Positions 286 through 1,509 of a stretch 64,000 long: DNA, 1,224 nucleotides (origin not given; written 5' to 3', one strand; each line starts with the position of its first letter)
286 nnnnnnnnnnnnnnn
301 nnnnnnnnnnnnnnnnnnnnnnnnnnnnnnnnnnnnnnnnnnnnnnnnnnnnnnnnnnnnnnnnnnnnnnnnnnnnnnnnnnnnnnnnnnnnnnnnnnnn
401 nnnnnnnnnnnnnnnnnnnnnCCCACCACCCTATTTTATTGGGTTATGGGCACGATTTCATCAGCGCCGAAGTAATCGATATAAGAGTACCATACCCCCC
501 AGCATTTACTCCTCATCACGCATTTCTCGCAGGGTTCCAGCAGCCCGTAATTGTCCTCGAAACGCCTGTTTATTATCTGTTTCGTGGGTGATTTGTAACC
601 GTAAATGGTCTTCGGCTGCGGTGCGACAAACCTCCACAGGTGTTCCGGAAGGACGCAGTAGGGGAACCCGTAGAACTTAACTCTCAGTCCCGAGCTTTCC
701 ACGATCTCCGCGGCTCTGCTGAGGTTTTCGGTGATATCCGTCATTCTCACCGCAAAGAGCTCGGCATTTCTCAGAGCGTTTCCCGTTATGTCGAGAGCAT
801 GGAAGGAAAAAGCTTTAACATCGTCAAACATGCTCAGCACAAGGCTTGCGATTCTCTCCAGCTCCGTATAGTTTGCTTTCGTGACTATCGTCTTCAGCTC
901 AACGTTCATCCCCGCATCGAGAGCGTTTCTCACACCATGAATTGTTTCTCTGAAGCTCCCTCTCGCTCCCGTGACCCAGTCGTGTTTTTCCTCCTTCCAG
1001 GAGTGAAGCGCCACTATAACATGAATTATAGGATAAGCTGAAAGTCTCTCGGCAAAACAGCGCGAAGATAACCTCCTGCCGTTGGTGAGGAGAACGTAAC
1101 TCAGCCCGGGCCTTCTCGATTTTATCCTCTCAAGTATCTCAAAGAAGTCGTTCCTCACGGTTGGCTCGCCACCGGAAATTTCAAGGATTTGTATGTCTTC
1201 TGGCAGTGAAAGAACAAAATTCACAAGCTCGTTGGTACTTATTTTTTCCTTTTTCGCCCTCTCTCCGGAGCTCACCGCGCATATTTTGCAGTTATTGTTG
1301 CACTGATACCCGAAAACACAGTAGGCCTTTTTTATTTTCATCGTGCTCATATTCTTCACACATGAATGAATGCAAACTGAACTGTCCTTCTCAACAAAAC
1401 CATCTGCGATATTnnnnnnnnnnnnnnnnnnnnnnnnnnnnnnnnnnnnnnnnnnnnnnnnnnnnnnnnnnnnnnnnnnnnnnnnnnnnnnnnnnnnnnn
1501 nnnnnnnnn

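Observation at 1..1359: Tandem radical SAM enzymes, one with a SPASM-like C-terminus and one with an ~90-aa N-terminal, possibly RRE-like, extension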

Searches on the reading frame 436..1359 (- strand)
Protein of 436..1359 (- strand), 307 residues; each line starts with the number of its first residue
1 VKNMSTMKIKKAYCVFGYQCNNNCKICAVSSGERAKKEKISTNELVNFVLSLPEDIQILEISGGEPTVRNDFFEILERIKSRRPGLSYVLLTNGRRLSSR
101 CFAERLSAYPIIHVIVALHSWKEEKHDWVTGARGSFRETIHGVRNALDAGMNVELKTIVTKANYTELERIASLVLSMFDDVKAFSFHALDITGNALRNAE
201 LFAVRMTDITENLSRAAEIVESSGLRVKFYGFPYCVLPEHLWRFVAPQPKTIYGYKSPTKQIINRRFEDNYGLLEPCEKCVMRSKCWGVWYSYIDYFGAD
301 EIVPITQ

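Call 3: search_protein_families(library=ncbifam, proteins=[window:436-1359:-], max_evalue=1)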
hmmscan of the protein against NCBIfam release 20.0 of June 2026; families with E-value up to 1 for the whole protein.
window:436-1359:- (307 aa): 57 families (the best 25 are shown)
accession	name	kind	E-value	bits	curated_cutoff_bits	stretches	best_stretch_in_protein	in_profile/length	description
TIGR03977.1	rSAM_pair_HxsC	equivalog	6.4e-54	182.8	267.9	1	18-292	33-291/292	His-Xaa-Ser system radical SAM maturase HxsC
NF038332.1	rSAM_rare_HxsC4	exception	1.8e-23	83.2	500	2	11-216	15-221/335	radical SAM protein HxsC4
TIGR04054.1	rSAM_NirJ1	equivalog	1.4e-22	79.9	650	1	19-194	45-215/387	putative heme d1 biosynthesis radical SAM protein NirJ1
TIGR04055.1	rSAM_NirJ2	equivalog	2.9e-22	79.6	500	1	19-196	9-181/326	putative heme d1 biosynthesis radical SAM protein NirJ2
TIGR02668.1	moaA_archaeal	equivalog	7.6e-22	77.6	325.25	1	17-222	17-219/303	GTP 3',8-cyclase MoaA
TIGR04347.1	pseudo_SAM_Halo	equivalog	2.9e-20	72.9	525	1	18-195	46-218/390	TIGR04347 family pseudo-SAM/SPASM protein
TIGR04545.1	rSAM_ahbD_hemeb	equivalog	4.4e-20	72.4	500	1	18-193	8-179/339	heme b synthase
TIGR04053.2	TIGR04053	equivalog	8.8e-20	71.3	395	1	20-218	18-215/366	TIGR04053 family radical SAM/SPASM domain-containing protein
TIGR03962.1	mycofact_rSAM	equivalog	1.2e-19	70.7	265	1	17-174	19-173/339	mycofactocin radical SAM maturase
TIGR04051.1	rSAM_NirJ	equivalog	1.3e-19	70.4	515.45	1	19-201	11-188/354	heme d1 biosynthesis radical SAM protein NirJ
NF050035.1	rSAM_WgK_link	exception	1.6e-18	66.9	650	1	17-195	16-190/367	radical SAM/SPASM peptide maturase WgkB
NF045574.1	sacti_mat_StsB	exception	2.2e-18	66.4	625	1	4-175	90-257/466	StsB family radical SAM/SPASM domain sactipeptide maturase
NF001199.0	PRK00164.2-1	equivalog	6.4e-18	64.9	231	1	18-173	20-174/308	GTP 3',8-cyclase MoaA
TIGR04251.1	SCM_rSAM_ScmF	equivalog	9.4e-18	64.7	400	1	10-202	4-198/353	SynChlorMet cassette radical SAM/SPASM protein ScmF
TIGR04250.1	SCM_rSAM_ScmE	equivalog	5.8e-16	58.3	400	1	19-210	12-200/358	SynChlorMet cassette radical SAM/SPASM protein ScmE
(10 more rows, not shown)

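Call 4: search_protein_families(library=pfam, proteins=[window:436-1359:-], max_evalue=1)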
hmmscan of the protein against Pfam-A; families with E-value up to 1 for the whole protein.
window:436-1359:- (307 aa): 3 families
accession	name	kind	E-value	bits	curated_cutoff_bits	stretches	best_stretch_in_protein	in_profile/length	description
PF04055.27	Radical_SAM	-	4.8e-20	72.8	29.5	1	16-168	3-160/166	Radical SAM superfamily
PF13353.11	Fer4_12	-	4.2e-08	34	22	1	14-137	9-133/137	4Fe-4S single cluster domain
PF06324.16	Pigment_DH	-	0.12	13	20.3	1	44-55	3-14/18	Pigment-dispersing hormone (PDH)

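Call 6: find_related_loci(query=window:436-1359:-, collection=genome_contigs, flank=6000)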
Query window:436-1359:- (307 aa) in genome_contigs; peptide patterns used: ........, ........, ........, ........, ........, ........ (x = any residue, [..] = any of these).
67 stretches matched a pattern; 7 encode a relative of the query (tblastn E <= 1e-3); 6 distinct loci.
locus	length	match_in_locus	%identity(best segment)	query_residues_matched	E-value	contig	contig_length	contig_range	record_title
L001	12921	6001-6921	96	1-307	0e+0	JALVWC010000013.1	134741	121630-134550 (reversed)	MAG: Nanobdellati archaeon isolate M10_metabat1_scaf2bin.076 M10_NODE_22_length_134741_cov_2.211991, whole genome shotgu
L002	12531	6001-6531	27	1-177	7e-15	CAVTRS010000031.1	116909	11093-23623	MAG: uncultured Acidobacteriota bacterium isolate MFD09567.bin.2.56 genome assembly, contig: contig_95096, whole genome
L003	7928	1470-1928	28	19-170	9e-15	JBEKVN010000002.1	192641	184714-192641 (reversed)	MAG: Candidatus Aminicenantales bacterium isolate SPRUCE 605 SPRUCE_605_2, whole genome shotgun sequence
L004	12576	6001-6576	24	18-208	3e-14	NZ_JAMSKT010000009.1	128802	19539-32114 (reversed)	Clostridium caldaquaticum strain SYSU GA19001 NODE_9_length_128802_cov_3.292503, whole genome shotgun sequence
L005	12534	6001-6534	25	19-195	6e-6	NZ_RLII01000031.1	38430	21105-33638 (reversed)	Acetivibrio mesophilus strain N2K1 seq31, whole genome shotgun sequence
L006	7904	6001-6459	26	10-161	7e-6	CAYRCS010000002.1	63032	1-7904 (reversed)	MAG TPA_asm: uncultured Candidatus Peribacteria bacterium isolate SRP285395_co1_554 genome assembly, contig: NODE_544_le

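Call 12: find_homologous_proteins(query=window:436-1359:-, max_evalue=1e-10)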
Query window:436-1359:- (307 aa): 22 proteins with E <= 1e-10 among 2751 candidates.
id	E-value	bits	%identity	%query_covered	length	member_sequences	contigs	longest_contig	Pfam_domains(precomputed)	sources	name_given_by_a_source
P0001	2.5e-205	698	100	99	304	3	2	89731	PF04055.28,PF13353.12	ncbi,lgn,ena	-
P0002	8.8e-129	447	62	97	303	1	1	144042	PF04055.28,PF13353.12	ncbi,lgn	-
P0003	1.2e-87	312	47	97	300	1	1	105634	PF04055.28,PF13353.12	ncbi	-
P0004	3.5e-75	271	44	96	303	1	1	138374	PF04055.28,PF13353.12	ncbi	-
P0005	3.8e-56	208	37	97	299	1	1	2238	PF04055.28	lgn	-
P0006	3.4e-39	153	31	95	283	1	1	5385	PF04055.28,PF13353.12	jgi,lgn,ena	-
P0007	1.9e-30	124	32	81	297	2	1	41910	PF04055.28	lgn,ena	-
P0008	2.0e-25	108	28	89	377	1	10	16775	PF04055.28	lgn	-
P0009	1.3e-24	105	28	99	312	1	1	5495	PF04055.28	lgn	-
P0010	6.8e-23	99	26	89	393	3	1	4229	PF04055.28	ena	-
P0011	6.9e-23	99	27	89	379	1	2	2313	PF04055.28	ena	-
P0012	1.8e-22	98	27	90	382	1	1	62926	PF04055.28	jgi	jgi:His-Xaa-Ser system radical SAM maturase HxsC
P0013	2.2e-22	98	29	91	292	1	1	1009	PF04055.28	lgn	-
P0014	1.7e-20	91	26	93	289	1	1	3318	PF04055.28,PF13353.12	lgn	-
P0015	1.4e-19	88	26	93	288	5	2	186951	PF04055.28,PF13353.12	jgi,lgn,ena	-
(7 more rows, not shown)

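Call 13: search_protein_families(library=ncbifam, proteins=[L001:6939-8318:+, L001:8308-9138:+, L001:5307-5642:+, L001:9089-11335:-], max_evalue=0.01)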
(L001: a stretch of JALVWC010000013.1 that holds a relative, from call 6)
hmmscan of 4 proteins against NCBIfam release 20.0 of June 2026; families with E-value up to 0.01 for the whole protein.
L001:6939-8318:+ (459 aa): 76 families (the best 25 are shown)
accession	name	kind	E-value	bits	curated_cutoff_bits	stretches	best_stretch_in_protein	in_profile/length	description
TIGR03978.1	rSAM_paired_1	equivalog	1.8e-75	254.5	370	1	11-441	7-452/466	His-Xaa-Ser system radical SAM maturase HxsB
NF047865.1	rSAM_PapB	equivalog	2.3e-41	142.1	340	1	85-412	5-323/330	PapB family radical SAM/SPASM ranthipeptide maturase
NF040492.1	not_ScfB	exception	1.6e-34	119.6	855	1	42-421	60-432/450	ScfB-related radical SAM/SPASM orphan maturase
TIGR04064.1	rSAM_nif11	equivalog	3e-34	118.5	518.7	1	60-427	56-420/459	nif11-like peptide radical SAM maturase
TIGR03942.1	sulfatase_rSAM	equivalog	8.7e-34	117.1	349.45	1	91-440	9-357/363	anaerobic sulfatase maturase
TIGR03906.1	quino_hemo_SAM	equivalog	9.1e-34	116.9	453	1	45-411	61-420/467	quinohemoprotein amine dehydrogenase maturation protein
TIGR04068.1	rSAM_ocin_clost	equivalog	4.3e-31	108.3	500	1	47-406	49-421/462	Cys-rich peptide radical SAM maturase CcpM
NF041298.1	rSAM_mat_DynA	equivalog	6.4e-31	107.6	450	1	87-410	5-326/356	dynobactin maturation radical SAM/SPASM protein DynA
TIGR03974.1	rSAM_six_Cys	equivalog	2.5e-30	105.8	425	1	48-422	66-433/451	thioether cross-link-forming SCIFF peptide maturase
NF038107.1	rSAM_NF038107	equivalog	3e-29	102.1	600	1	11-229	11-235/444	Cys-every-fifth radical SAM/SPASM peptide maturase CefB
TIGR04115.1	rSAM_Cxxx_rpt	equivalog_domain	1.7e-27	96.9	350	1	84-419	3-339/359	radical SAM peptide maturase, CXXX-repeat target family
TIGR04280.1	geopep_mat_rSAM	hypoth_equivalog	2.1e-27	96.2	400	1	17-225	19-228/428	geopeptide radical SAM maturase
NF010321.0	PRK13758.1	equivalog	2.2e-25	89.6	441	1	91-439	13-361/370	anaerobic sulfatase-maturase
NF035951.1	rSAM_RumMC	equivalog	2e-23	82.9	720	1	43-232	73-265/510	RumMC family radical SAM sactipeptide maturase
TIGR04083.1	rSAM_pep_methan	hypoth_equivalog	7.6e-23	81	300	1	86-407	3-312/376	TIGR04083 family peptide-modifying radical SAM enzyme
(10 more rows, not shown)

L001:8308-9138:+ (276 aa): 0 families

L001:5307-5642:+ (111 aa): 1 family
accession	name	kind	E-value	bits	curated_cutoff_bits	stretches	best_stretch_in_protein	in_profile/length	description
TIGR03976.1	chp_LLNDYxLRE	equivalog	7.1e-08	32.7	50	1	20-101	4-87/90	His-Xaa-Ser system protein HxsD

L001:9089-11335:- (748 aa): 0 families

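Call 14: find_encoding_contigs(protein=P0002, flank=5000, max_places=2)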
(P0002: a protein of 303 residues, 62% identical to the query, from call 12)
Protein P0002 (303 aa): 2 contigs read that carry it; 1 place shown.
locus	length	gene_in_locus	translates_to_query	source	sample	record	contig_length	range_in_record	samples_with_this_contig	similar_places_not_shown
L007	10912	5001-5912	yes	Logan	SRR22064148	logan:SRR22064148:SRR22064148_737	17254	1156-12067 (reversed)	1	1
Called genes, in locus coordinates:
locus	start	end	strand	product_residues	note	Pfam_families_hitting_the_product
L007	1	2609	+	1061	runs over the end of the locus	PF00133:tRNA-synt_1, PF01406:tRNA-synt_1e (faint), PF09334:tRNA-synt_1g, PF08264:Anticodon_1, PF19302:DUF5915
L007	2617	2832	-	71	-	-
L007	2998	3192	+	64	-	-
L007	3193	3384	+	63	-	-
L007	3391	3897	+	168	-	-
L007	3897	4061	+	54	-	-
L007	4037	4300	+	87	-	-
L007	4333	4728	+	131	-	PF27806:HxsD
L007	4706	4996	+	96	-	-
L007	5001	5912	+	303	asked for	PF04055:Radical_SAM, PF13353:Fer4_12 (weak)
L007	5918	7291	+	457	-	PF04055:Radical_SAM, PF13353:Fer4_12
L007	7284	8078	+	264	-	-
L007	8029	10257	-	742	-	-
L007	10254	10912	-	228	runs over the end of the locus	-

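Call 15: find_encoding_contigs(protein=P0003, flank=5000, max_places=2)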
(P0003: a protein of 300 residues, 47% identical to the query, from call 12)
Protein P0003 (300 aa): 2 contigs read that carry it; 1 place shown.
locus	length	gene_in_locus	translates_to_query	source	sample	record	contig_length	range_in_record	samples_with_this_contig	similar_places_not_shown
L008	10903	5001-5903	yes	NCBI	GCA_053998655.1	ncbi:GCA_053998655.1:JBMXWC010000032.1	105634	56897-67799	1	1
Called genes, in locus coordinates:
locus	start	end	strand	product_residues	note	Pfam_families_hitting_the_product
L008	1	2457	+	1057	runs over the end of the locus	PF00133:tRNA-synt_1, PF09334:tRNA-synt_1g, PF08264:Anticodon_1, PF19302:DUF5915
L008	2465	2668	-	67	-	-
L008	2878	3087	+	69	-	-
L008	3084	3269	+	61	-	-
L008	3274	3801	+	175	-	-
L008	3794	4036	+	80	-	-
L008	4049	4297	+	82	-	-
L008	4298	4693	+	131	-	PF27806:HxsD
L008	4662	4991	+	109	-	-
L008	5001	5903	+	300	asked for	PF04055:Radical_SAM, PF13353:Fer4_12 (weak)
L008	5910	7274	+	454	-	PF04055:Radical_SAM, PF13353:Fer4_12 (weak), PF13186:SPASM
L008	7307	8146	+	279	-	-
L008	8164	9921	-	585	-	-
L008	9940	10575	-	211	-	-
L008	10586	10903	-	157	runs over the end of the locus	-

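Call 16: find_encoding_contigs(protein=P0004, flank=5000, max_places=2)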
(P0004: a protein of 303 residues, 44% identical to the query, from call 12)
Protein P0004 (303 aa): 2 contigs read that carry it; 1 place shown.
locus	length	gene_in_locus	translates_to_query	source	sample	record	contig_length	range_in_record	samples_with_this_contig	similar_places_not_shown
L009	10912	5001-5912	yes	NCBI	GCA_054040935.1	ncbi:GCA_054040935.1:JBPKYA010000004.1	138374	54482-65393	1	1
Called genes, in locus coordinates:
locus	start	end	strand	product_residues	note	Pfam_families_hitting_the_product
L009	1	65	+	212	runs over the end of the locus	-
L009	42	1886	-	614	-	PF02934:GatB_N, PF02938:GAD, PF02637:GatB_Yqey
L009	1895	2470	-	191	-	PF01966:HD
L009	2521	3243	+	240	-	PF01876:RNase_P_p30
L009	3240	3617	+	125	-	PF01900:RNase_P_Rpp14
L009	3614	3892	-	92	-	PF05854:MC1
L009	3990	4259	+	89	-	-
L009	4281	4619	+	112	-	PF27806:HxsD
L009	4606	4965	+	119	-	-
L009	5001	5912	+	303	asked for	PF04055:Radical_SAM, PF13353:Fer4_12 (faint)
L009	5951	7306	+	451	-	PF04055:Radical_SAM, PF13353:Fer4_12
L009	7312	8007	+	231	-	-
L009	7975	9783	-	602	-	-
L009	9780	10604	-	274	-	-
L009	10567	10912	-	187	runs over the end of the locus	-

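Call 21: find_encoding_contigs(protein=P0007, flank=4000, max_places=1)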
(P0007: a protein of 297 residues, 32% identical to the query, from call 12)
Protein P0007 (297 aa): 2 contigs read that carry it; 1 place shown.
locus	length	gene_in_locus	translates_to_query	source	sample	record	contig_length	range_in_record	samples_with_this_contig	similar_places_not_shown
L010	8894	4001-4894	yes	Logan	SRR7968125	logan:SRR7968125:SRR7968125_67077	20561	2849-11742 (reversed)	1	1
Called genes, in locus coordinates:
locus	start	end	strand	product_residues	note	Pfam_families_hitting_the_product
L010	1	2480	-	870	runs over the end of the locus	PF01555:N6_N4_Mtase (faint), PF06634:DUF1156, PF03602:Cons_hypoth95 (faint)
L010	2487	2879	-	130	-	PF01850:PIN, PF13470:PIN_3 (weak)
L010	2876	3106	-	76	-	PF04014:MazE_antitoxin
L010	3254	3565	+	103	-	-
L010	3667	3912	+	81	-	-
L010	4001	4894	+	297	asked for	PF04055:Radical_SAM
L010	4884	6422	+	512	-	PF04055:Radical_SAM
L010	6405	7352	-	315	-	PF04055:Radical_SAM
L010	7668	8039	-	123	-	-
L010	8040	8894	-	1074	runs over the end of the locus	-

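Call 22: find_encoding_contigs(protein=P0006, flank=4000, max_places=1)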
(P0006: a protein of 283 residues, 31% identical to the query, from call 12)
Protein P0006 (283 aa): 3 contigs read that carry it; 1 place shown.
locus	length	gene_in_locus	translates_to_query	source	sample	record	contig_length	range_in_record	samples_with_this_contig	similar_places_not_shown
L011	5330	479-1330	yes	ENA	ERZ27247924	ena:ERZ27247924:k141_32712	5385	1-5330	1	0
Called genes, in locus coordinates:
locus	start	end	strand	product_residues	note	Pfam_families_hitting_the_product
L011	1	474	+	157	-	?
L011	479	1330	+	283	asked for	PF04055:Radical_SAM, PF13353:Fer4_12 (faint)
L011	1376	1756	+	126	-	-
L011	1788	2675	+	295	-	PF04055:Radical_SAM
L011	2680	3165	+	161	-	-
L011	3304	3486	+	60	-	-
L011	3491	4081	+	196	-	-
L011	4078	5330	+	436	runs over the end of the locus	?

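Call 23: find_encoding_contigs(protein=P0015, flank=4000, max_places=1)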
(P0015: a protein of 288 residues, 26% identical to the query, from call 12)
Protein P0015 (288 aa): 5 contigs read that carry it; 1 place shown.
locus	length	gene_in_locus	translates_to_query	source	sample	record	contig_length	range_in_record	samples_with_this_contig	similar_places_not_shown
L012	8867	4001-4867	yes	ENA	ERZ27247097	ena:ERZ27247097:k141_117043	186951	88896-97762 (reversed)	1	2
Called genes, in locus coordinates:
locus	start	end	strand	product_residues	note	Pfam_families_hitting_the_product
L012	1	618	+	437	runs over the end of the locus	PF14559:TPR_19 (faint), PF00515:TPR_1 (faint), PF07719:TPR_2 (faint), PF13174:TPR_6 (faint), PF13176:TPR_7 (faint), PF13181:TPR_8 (faint), PF13374:TPR_10 (faint), PF13424:TPR_12 (faint), +5 more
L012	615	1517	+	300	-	PF04055:Radical_SAM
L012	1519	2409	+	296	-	PF04055:Radical_SAM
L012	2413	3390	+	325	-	-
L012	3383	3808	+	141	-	PF27595:HIR3_bundle (faint), PF07719:TPR_2 (faint), PF00515:TPR_1 (faint), PF13431:TPR_17 (weak)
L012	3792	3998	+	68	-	-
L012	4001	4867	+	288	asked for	PF04055:Radical_SAM, PF13353:Fer4_12 (weak)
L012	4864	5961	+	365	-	PF01478:Peptidase_A24 (weak)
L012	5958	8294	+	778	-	-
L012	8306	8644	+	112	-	PF01741:MscL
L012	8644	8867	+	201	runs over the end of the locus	PF27735:2-thiour_desulf_put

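Call 28: search_protein_families(library=ncbifam, proteins=[L010:3667-3912:+, L010:4884-6422:+, L010:4001-4894:+, L010:3254-3565:+, L010:6405-7352:-, L008:4662-4991:+, L009:7312-8007:+], max_evalue=0.1)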
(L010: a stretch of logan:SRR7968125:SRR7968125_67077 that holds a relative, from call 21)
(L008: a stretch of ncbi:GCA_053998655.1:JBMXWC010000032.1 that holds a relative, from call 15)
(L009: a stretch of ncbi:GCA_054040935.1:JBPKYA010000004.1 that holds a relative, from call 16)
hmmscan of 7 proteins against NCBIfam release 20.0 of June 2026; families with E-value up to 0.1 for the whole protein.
L010:3667-3912:+ (81 aa): 0 families

L010:4884-6422:+ (512 aa): 70 families (the best 25 are shown)
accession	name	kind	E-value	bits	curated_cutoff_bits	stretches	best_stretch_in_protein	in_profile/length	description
NF047865.1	rSAM_PapB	equivalog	3.2e-35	121.9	340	1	147-473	8-323/330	PapB family radical SAM/SPASM ranthipeptide maturase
TIGR04083.1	rSAM_pep_methan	hypoth_equivalog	4.2e-31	108.2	300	1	149-456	7-300/376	TIGR04083 family peptide-modifying radical SAM enzyme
TIGR03906.1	quino_hemo_SAM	equivalog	4.5e-29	101.4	453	1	108-431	59-385/467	quinohemoprotein amine dehydrogenase maturation protein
NF041298.1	rSAM_mat_DynA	equivalog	1.3e-27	96.7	450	1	145-435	4-296/356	dynobactin maturation radical SAM/SPASM protein DynA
TIGR03942.1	sulfatase_rSAM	equivalog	7.6e-25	87.7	349.45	1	149-425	8-286/363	anaerobic sulfatase maturase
NF041707.1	rSAM_YhhB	equivalog_domain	1.3e-24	86.8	445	1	144-379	4-248/369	cyclophane-forming radical SAM/SPASM peptide maturase YhhB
TIGR03974.1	rSAM_six_Cys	equivalog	9.5e-24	84.1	425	1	146-444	101-399/451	thioether cross-link-forming SCIFF peptide maturase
TIGR03978.1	rSAM_paired_1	equivalog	3.7e-22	78.7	370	1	141-409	82-358/466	His-Xaa-Ser system radical SAM maturase HxsB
TIGR04084.1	rSAM_AF0577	subfamily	2.3e-21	76.1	225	1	149-449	4-281/347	TIGR04084 family radical SAM/SPASM domain-containing protein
TIGR03962.1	mycofact_rSAM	equivalog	9.2e-21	74.4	265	1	141-439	11-290/339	mycofactocin radical SAM maturase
TIGR04163.1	rSAM_cobopep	equivalog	1.8e-20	73.1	375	1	135-438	57-361/428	peptide-modifying radical SAM enzyme CbpB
TIGR04064.1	rSAM_nif11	equivalog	2.9e-20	72.4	518.7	1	148-422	84-367/459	nif11-like peptide radical SAM maturase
NF050035.1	rSAM_WgK_link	exception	1.7e-19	70.1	650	2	138-292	5-148/367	radical SAM/SPASM peptide maturase WgkB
TIGR04261.1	rSAM_GlyRichRpt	subfamily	6.2e-19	68.2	310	1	149-421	4-285/363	cyclophane-forming radical SAM/SPASM peptide maturase GrrM/OscB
TIGR04463.1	rSAM_vs_C_rich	equivalog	6.7e-19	68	525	1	135-323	75-262/438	TIGR04463 family radical SAM/SPASM RiPP maturase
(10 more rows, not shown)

L010:4001-4894:+ (297 aa): 30 families (the best 25 are shown)
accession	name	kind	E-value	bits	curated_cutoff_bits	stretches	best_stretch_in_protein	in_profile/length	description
TIGR03977.1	rSAM_pair_HxsC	equivalog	9.9e-28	96.8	267.9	1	28-227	69-262/292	His-Xaa-Ser system radical SAM maturase HxsC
TIGR04250.1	SCM_rSAM_ScmE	equivalog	8.5e-11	41.3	400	1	28-190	50-203/358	SynChlorMet cassette radical SAM/SPASM protein ScmE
TIGR04054.1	rSAM_NirJ1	equivalog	2.2e-08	33.1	650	1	16-152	72-200/387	putative heme d1 biosynthesis radical SAM protein NirJ1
TIGR04051.1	rSAM_NirJ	equivalog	2.6e-08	33.2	515.45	1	14-174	36-184/354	heme d1 biosynthesis radical SAM protein NirJ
NF038332.1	rSAM_rare_HxsC4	exception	5.4e-08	32.4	500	1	34-220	67-246/335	radical SAM protein HxsC4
TIGR04251.1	SCM_rSAM_ScmF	equivalog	7.4e-08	32.2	400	1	30-148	56-168/353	SynChlorMet cassette radical SAM/SPASM protein ScmF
NF012164.0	AlbA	equivalog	1e-07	30.8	850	1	14-141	146-267/442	subtilosin maturase AlbA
TIGR04053.2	TIGR04053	equivalog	3e-07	30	395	1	31-152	60-176/366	TIGR04053 family radical SAM/SPASM domain-containing protein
TIGR03470.1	HpnH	equivalog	3.2e-07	29.7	225.05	1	31-149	76-187/318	adenosyl-hopene transferase HpnH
TIGR04303.1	GeoRSP_rSAM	equivalog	1.1e-06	28.5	400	1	29-167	50-183/325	GeoRSP system radical SAM/SPASM protein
NF050035.1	rSAM_WgK_link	exception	3.3e-06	26.3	650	1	12-148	42-167/367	radical SAM/SPASM peptide maturase WgkB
NF049973.1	radical_Rv1681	equivalog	6.8e-06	25.2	380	1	31-150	122-235/326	Rv1681 family radical SAM protein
TIGR04055.1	rSAM_NirJ2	equivalog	1.2e-05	25.1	500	1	15-154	34-166/326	putative heme d1 biosynthesis radical SAM protein NirJ2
NF045702.1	rSAM_GDGT_ether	equivalog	1.2e-05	24.2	450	1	15-162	121-266/486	tetraether lipid synthase Tes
TIGR02109.1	PQQ_syn_pqqE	equivalog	2e-05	23.7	381.35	1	29-151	55-171/358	pyrroloquinoline quinone biosynthesis protein PqqE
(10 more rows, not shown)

L010:3254-3565:+ (103 aa): 0 families

L010:6405-7352:- (315 aa): 41 families (the best 25 are shown)
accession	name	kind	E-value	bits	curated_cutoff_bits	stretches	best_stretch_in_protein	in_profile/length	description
TIGR03977.1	rSAM_pair_HxsC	equivalog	8.1e-12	44.6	267.9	1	18-203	30-203/292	His-Xaa-Ser system radical SAM maturase HxsC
TIGR04321.1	spiroSPASM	subfamily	4e-10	39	250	1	16-154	234-375/510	spiro-SPASM protein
NF045702.1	rSAM_GDGT_ether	equivalog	7.9e-08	31.3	450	1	14-164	87-228/486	tetraether lipid synthase Tes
TIGR04054.1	rSAM_NirJ1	equivalog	3.4e-07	29.2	650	1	17-175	40-183/387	putative heme d1 biosynthesis radical SAM protein NirJ1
TIGR04317.1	W_rSAM_matur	equivalog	7.5e-07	28.6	380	1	15-206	6-183/349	tungsten cofactor oxidoreductase radical SAM maturase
TIGR04251.1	SCM_rSAM_ScmF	equivalog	3e-06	26.9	400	1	15-202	6-177/353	SynChlorMet cassette radical SAM/SPASM protein ScmF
TIGR04038.1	tatD_link_rSAM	subfamily_domain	4e-06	26.7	129.7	1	12-162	7-156/192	TatD family nuclease-associated radical SAM protein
TIGR04167.1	rSAM_SeCys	equivalog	1.5e-05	24.3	300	1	14-116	9-110/303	arsenosugar biosynthesis radical SAM (seleno)protein ArsS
NF012164.0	AlbA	equivalog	3e-05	22.6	850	1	16-96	116-195/442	subtilosin maturase AlbA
NF001199.0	PRK00164.2-1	equivalog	3.2e-05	23.2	231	1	16-193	15-174/308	GTP 3',8-cyclase MoaA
TIGR04051.1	rSAM_NirJ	equivalog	4.2e-05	22.7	515.45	1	17-131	6-111/354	heme d1 biosynthesis radical SAM protein NirJ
NF045646.2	rSAM_Se_TrsS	equivalog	0.00015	20.5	490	1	17-115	90-187/441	radical SAM (seleno)protein TrsS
TIGR04546.1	rSAM_ahbC_deAc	equivalog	0.00018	20.4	650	1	11-109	37-131/390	12,18-didecarboxysiroheme deacetylase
TIGR04133.1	rSAM_w_lipo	hypoth_equivalog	0.00023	20.2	425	1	11-117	22-127/350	TIGR04133 family radical SAM/SPASM protein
TIGR02668.1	moaA_archaeal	equivalog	0.00042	19.4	325.25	1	17-151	14-139/303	GTP 3',8-cyclase MoaA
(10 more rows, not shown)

L008:4662-4991:+ (109 aa): 0 families

L009:7312-8007:+ (231 aa): 0 families
